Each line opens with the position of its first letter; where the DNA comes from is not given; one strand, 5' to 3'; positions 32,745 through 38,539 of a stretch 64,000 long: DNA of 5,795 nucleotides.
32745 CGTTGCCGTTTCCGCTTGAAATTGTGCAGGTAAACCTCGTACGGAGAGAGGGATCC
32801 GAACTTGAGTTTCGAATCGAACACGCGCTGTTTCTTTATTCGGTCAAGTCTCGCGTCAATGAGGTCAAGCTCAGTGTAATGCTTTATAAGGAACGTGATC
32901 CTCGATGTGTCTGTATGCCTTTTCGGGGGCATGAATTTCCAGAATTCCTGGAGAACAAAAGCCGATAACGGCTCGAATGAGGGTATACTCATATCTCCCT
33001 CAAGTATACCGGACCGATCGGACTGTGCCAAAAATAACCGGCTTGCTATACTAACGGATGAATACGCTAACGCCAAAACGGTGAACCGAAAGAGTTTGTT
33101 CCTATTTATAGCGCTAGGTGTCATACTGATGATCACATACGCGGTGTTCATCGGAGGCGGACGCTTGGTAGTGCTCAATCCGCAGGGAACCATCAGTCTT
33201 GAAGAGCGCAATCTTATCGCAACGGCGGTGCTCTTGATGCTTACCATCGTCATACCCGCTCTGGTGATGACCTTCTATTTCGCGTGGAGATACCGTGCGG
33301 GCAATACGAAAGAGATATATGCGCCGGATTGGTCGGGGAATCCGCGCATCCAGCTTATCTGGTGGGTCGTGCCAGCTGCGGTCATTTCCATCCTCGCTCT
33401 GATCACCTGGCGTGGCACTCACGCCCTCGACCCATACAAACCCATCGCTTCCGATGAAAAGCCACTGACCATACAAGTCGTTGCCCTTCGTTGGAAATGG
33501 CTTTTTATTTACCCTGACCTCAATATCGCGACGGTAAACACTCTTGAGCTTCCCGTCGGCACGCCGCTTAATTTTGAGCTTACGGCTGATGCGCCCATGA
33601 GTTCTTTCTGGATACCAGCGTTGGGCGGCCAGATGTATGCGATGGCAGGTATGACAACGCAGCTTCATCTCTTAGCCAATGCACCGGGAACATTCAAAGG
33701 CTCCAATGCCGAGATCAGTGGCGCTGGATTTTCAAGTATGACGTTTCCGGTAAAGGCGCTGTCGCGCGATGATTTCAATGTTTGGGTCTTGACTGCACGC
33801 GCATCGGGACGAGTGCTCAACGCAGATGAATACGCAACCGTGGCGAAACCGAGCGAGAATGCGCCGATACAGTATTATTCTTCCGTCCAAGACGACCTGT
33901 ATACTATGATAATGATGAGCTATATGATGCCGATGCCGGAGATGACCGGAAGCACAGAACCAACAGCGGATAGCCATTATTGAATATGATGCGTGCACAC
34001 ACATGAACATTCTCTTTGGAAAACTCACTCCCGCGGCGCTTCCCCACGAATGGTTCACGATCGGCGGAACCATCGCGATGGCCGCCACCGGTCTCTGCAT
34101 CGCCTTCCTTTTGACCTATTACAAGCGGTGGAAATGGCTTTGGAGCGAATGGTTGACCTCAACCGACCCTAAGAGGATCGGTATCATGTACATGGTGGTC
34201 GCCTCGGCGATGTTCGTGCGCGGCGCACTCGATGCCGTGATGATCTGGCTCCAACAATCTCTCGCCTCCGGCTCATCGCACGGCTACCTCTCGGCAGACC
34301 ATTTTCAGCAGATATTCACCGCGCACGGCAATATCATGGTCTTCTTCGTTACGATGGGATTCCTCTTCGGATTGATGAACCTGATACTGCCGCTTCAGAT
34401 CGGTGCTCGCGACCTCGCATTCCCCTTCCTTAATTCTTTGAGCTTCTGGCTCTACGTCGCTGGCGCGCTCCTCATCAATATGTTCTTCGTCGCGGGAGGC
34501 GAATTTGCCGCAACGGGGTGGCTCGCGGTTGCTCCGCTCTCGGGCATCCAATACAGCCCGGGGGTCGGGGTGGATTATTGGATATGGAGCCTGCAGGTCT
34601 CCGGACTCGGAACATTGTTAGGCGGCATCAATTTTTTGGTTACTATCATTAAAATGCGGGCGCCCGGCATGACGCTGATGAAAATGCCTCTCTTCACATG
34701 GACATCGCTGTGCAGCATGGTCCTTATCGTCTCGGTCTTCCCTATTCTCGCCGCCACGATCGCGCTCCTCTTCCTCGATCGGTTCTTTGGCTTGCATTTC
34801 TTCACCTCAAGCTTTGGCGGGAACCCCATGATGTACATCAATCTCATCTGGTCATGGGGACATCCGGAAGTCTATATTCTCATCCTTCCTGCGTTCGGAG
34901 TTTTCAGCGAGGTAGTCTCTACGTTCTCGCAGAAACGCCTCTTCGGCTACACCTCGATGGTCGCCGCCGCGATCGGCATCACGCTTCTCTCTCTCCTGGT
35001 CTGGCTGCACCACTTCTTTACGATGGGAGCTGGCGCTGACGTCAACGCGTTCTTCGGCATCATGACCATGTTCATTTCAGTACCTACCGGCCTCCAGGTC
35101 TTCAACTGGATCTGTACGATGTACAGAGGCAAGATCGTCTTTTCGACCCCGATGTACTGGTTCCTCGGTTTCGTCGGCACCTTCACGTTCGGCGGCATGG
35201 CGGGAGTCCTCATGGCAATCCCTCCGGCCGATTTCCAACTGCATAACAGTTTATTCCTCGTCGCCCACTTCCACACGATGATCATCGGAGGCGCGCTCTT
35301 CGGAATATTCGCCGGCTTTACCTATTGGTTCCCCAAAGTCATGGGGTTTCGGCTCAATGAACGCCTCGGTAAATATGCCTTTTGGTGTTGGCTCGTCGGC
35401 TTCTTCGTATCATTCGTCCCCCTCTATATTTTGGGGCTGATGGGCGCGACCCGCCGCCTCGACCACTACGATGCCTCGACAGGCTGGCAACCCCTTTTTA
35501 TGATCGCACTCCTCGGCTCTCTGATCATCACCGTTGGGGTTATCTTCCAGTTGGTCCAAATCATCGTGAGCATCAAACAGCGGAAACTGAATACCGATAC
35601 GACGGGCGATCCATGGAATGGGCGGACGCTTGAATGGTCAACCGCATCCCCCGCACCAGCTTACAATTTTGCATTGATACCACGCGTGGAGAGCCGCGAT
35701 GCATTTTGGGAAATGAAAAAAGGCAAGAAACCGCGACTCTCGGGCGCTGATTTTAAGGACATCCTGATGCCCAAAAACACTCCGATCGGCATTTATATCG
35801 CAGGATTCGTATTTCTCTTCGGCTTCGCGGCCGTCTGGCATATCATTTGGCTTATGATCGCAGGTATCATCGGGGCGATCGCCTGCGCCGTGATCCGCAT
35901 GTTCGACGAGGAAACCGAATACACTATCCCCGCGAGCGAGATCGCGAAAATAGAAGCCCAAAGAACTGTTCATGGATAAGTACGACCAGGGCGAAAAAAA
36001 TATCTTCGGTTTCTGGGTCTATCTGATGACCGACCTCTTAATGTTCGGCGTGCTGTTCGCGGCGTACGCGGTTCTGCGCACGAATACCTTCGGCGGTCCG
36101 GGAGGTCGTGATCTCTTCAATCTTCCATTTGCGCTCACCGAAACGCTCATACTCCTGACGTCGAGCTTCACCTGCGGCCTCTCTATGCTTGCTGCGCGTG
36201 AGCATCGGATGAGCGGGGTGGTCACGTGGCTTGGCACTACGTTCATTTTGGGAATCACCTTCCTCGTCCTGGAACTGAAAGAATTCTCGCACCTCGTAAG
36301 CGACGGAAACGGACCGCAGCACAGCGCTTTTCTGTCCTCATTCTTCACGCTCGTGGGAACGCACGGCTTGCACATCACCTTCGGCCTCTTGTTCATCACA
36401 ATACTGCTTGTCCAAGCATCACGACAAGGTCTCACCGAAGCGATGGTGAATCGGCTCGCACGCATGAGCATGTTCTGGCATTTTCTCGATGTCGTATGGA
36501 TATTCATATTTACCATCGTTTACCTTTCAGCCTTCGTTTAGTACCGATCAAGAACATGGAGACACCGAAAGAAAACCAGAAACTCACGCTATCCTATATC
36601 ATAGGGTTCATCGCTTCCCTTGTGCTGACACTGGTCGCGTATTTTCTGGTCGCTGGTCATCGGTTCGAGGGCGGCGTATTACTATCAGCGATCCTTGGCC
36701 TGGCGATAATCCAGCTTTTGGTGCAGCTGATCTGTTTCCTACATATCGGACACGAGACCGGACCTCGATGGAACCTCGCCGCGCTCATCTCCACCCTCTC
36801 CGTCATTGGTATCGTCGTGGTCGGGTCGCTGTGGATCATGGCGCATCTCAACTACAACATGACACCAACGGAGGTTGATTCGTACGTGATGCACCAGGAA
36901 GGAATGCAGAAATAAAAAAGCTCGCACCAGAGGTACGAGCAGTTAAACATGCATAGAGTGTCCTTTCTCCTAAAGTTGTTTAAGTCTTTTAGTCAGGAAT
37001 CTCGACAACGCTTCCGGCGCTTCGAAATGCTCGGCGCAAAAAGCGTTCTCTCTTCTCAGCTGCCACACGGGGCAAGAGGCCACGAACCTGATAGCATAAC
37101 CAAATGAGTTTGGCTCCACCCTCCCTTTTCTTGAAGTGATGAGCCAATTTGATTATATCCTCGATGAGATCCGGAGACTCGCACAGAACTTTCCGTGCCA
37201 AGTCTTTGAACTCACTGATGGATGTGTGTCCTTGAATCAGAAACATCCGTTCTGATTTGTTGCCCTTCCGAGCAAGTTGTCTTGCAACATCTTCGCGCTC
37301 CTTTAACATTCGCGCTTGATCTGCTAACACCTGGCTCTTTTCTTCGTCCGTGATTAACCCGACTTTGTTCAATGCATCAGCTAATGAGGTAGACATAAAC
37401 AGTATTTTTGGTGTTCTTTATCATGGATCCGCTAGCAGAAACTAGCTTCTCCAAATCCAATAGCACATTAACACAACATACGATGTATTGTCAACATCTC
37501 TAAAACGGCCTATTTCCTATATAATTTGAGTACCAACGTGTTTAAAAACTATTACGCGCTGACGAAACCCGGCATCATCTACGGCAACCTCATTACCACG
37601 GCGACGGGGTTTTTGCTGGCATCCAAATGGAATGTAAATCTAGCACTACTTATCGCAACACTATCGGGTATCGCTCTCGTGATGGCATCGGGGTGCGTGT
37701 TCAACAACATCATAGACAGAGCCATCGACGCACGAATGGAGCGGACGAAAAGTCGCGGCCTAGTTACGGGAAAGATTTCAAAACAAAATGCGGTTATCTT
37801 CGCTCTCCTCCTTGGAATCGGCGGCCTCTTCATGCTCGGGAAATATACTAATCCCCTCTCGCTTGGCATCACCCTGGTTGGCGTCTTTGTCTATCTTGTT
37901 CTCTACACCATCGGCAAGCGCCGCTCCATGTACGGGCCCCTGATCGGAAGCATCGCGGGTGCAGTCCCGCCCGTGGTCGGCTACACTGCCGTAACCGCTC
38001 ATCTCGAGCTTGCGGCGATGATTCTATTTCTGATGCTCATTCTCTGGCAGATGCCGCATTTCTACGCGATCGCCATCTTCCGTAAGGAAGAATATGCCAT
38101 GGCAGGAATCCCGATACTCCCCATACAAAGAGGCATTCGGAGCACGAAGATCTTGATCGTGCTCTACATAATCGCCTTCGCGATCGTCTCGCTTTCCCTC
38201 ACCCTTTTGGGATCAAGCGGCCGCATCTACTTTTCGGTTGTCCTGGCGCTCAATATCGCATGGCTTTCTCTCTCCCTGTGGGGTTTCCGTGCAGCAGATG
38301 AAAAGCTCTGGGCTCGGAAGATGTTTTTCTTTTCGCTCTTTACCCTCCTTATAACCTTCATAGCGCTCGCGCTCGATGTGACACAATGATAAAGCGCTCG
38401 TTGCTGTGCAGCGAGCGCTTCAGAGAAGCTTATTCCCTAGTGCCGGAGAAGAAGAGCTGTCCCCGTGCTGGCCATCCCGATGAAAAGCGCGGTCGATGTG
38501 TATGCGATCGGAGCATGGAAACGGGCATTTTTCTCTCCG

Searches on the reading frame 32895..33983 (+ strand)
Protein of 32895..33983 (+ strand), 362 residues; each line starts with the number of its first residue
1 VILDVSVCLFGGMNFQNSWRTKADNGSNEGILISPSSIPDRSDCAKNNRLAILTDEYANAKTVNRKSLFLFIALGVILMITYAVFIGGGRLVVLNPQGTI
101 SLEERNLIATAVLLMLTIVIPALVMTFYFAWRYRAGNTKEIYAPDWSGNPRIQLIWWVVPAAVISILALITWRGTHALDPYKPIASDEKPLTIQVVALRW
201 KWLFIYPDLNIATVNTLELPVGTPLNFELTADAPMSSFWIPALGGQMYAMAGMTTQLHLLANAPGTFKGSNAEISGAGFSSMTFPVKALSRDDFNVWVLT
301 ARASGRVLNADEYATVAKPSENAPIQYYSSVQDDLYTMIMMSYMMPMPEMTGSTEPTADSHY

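Call 23: search_protein_families(library=pfam, max_evalue=0.001, proteins=[window:32895-33983:+])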
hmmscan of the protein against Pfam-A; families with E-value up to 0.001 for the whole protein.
window:32895-33983:+ (362 aa): 2 families
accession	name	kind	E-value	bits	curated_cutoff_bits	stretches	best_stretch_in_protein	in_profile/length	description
PF06481.20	COX_ARM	-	2e-16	60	23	1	302-347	1-46/46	COX Aromatic Rich Motif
PF00116.26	COX2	-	1.6e-08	34.9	22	1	213-287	44-118/120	Cytochrome C oxidase subunit II, periplasmic domain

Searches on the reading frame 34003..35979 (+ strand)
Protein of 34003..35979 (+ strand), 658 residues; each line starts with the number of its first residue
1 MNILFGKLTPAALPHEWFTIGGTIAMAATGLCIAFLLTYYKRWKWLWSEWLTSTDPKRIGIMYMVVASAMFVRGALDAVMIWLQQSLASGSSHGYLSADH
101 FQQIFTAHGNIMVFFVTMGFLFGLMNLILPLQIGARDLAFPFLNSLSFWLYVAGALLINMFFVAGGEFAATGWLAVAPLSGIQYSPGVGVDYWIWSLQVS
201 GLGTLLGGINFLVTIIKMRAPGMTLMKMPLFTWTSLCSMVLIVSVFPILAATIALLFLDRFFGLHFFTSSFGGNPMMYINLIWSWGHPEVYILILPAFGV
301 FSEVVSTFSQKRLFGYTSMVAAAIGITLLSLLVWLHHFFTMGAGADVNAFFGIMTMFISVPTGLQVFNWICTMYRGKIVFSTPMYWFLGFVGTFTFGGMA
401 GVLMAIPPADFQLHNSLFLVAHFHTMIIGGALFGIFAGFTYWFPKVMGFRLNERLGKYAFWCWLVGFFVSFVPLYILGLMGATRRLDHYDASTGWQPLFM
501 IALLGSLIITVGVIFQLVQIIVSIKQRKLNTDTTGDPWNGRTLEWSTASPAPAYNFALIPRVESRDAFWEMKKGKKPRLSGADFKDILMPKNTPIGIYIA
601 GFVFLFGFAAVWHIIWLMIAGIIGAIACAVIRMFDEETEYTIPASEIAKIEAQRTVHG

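Call 23: search_protein_families(library=pfam, max_evalue=0.001, proteins=[window:34003-35979:+])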
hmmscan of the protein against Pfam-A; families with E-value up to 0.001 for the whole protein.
window:34003-35979:+ (658 aa): 1 family
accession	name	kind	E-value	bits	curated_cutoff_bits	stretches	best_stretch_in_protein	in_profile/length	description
PF00115.25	COX1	-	4.6e-142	474.4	34.8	1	58-508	1-436/436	Cytochrome C and Quinol oxidase polypeptide I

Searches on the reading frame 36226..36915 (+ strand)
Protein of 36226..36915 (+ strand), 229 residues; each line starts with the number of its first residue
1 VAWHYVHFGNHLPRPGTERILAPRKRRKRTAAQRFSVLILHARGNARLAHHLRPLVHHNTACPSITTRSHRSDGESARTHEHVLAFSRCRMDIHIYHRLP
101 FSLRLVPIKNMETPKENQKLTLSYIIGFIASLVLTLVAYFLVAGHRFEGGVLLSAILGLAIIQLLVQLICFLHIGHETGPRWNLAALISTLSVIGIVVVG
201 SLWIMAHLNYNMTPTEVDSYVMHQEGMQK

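Call 23: search_protein_families(library=pfam, max_evalue=0.001, proteins=[window:36226-36915:+])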
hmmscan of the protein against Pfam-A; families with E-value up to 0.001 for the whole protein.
window:36226-36915:+ (229 aa): 1 family
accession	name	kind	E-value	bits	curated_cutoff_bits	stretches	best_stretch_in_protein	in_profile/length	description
PF03626.19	COX4_pro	-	1.3e-13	51.6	28.9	1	125-198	1-72/72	Prokaryotic Cytochrome C oxidase subunit IV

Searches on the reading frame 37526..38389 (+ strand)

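Call 23: search_protein_families(library=pfam, max_evalue=0.001, proteins=[window:37526-38389:+])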
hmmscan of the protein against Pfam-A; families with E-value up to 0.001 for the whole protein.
window:37526-38389:+ (287 aa): 1 family
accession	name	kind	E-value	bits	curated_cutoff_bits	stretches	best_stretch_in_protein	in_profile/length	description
PF01040.23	UbiA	-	1.1e-61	208.8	34.2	1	22-271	2-249/250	UbiA prenyltransferase family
